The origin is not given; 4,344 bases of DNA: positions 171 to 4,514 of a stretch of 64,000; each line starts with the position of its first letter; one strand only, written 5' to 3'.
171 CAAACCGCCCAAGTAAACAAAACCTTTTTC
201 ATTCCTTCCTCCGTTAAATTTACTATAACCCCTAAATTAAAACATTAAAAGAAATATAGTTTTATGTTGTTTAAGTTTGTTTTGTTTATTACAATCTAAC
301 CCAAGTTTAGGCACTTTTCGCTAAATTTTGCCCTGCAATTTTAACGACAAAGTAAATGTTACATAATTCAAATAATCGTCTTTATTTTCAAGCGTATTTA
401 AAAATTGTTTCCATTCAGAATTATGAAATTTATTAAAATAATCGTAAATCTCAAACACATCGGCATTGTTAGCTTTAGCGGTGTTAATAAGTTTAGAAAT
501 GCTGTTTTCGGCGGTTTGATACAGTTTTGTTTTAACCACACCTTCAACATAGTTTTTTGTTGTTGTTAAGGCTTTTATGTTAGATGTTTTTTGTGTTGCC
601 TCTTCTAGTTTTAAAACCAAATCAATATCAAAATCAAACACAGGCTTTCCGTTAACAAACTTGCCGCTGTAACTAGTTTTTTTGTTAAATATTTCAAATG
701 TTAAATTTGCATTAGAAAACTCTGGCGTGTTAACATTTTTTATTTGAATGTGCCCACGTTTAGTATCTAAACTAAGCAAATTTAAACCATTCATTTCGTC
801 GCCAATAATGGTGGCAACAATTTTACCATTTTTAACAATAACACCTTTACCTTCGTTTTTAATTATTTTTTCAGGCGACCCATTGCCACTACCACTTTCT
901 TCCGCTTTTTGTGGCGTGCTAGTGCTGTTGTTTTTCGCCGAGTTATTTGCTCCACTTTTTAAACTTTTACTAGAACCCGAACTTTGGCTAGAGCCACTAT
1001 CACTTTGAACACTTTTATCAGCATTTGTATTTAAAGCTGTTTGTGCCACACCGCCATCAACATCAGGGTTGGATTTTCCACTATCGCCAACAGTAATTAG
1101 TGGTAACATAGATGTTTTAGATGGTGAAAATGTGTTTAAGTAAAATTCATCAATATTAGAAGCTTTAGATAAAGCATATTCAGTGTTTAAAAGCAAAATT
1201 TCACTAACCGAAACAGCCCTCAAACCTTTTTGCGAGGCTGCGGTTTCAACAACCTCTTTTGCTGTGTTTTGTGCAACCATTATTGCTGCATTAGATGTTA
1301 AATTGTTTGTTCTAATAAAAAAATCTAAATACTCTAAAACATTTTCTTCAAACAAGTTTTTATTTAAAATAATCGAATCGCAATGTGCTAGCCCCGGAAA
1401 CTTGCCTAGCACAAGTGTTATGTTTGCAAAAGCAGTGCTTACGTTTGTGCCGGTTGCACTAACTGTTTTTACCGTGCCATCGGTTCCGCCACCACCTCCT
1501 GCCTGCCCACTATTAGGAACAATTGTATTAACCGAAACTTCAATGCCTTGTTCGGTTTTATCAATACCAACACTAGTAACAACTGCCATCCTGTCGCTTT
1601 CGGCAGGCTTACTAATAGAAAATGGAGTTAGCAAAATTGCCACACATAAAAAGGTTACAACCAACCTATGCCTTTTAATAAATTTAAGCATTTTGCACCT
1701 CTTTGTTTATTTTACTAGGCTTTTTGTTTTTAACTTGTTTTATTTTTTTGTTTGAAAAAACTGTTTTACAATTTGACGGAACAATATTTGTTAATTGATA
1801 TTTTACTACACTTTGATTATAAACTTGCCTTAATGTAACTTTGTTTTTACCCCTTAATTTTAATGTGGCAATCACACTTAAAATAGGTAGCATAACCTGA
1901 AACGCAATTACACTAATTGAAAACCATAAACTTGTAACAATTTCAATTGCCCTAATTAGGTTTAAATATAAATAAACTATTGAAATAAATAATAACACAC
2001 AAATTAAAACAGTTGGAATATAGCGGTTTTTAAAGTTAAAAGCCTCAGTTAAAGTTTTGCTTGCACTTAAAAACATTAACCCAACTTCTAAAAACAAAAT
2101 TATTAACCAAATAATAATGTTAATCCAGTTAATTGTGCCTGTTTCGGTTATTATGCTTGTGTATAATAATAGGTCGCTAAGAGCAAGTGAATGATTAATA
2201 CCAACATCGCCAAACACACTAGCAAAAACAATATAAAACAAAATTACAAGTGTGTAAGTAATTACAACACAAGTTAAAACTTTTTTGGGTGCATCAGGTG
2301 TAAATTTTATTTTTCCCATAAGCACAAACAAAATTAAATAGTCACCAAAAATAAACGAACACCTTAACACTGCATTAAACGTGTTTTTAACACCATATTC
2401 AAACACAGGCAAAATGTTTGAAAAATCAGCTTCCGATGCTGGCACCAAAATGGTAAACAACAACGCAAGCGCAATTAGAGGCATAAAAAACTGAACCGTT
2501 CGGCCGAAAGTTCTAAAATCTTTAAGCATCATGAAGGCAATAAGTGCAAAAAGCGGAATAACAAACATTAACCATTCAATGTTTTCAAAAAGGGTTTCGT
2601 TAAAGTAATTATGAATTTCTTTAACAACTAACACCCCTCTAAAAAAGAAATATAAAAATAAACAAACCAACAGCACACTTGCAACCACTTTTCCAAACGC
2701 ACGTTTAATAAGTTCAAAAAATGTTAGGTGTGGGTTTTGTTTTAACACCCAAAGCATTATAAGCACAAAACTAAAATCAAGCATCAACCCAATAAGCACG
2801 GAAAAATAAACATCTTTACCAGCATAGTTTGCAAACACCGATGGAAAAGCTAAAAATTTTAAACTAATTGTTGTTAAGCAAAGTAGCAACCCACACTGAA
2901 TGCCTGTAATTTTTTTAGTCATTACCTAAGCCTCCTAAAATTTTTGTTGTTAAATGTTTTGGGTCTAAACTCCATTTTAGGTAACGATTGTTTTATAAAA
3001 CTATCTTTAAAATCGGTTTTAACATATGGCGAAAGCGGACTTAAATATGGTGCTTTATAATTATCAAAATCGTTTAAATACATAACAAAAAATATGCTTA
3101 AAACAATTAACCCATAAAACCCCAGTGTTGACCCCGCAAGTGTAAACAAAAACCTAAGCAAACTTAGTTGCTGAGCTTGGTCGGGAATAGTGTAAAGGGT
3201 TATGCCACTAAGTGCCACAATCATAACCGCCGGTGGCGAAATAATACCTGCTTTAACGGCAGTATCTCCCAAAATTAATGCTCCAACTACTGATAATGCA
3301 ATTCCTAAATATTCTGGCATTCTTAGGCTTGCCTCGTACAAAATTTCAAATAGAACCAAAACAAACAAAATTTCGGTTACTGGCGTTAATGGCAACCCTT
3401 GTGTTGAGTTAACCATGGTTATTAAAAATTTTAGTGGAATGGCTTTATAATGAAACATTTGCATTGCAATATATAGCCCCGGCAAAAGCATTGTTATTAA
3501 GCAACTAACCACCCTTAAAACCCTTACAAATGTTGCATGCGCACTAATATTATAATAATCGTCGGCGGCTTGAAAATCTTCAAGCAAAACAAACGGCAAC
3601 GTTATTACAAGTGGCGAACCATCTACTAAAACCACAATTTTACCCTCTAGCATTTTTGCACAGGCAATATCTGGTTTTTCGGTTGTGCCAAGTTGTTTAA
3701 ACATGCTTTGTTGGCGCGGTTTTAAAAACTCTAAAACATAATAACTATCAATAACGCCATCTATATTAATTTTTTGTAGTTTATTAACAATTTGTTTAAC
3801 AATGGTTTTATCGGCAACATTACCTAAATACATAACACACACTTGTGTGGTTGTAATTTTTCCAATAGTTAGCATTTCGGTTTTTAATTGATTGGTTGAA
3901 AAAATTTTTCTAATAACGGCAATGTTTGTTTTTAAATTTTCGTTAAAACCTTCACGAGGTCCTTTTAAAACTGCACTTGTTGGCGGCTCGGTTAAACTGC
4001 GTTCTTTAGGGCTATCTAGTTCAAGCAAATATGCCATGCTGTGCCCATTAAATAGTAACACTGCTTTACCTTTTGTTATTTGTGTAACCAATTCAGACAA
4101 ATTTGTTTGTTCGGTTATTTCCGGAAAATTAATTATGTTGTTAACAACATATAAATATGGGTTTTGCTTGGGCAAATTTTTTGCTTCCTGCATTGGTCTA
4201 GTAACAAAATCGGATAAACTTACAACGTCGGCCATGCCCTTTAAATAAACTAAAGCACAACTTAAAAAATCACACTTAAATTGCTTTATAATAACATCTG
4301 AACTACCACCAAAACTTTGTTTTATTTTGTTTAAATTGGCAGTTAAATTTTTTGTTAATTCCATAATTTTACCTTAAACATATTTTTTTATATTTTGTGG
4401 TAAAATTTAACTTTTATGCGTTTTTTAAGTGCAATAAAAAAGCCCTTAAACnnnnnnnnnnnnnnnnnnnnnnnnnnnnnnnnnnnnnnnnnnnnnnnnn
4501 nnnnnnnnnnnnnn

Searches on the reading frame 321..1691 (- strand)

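Call 46: search_protein_families(library=pfam, proteins=[window:321-1691:-], max_evalue=0.00001)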
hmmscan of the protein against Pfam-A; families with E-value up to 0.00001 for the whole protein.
window:321-1691:- (456 aa): 2 families
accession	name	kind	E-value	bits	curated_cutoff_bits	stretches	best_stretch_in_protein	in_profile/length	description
PF25198.1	Spore_GerAC_N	-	3.3e-28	99.1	27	1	31-201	4-176/176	Spore germination protein N-terminal domain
PF05504.16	Spore_GerAC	-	2.5e-16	60.7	23.6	1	281-429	2-141/167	Spore germination B3/ GerAC like, C-terminal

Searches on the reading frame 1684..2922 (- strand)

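Call 46: search_protein_families(library=pfam, proteins=[window:1684-2922:-], max_evalue=0.00001)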
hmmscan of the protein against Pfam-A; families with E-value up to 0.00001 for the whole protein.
window:1684-2922:- (412 aa): 1 family
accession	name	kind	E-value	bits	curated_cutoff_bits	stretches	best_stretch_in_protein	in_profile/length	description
PF03845.19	Spore_permease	-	5e-26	91.7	23.4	1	4-317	1-315/321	Spore germination protein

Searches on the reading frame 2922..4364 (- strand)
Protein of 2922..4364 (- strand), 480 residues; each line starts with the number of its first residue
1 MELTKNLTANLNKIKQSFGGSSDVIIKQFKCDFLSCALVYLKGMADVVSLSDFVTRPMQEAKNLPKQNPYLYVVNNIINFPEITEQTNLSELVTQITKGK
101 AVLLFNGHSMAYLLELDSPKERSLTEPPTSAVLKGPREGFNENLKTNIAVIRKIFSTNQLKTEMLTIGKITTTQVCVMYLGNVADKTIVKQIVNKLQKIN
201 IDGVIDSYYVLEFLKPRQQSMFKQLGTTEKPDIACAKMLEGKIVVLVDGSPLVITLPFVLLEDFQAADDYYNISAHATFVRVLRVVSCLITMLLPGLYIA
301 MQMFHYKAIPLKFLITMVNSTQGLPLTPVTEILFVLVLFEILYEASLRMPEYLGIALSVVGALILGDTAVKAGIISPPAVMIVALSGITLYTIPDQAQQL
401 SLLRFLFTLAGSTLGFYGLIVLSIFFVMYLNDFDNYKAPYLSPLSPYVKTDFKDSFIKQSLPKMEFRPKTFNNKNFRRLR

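Call 46: search_protein_families(library=pfam, proteins=[window:2922-4364:-], max_evalue=0.00001)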
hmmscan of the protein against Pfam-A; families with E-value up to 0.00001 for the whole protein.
window:2922-4364:- (480 aa): 1 family
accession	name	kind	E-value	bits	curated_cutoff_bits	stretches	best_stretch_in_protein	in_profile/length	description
PF03323.18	GerA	-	4.1e-144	481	27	1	13-469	2-465/466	Bacillus/Clostridium GerA spore germination protein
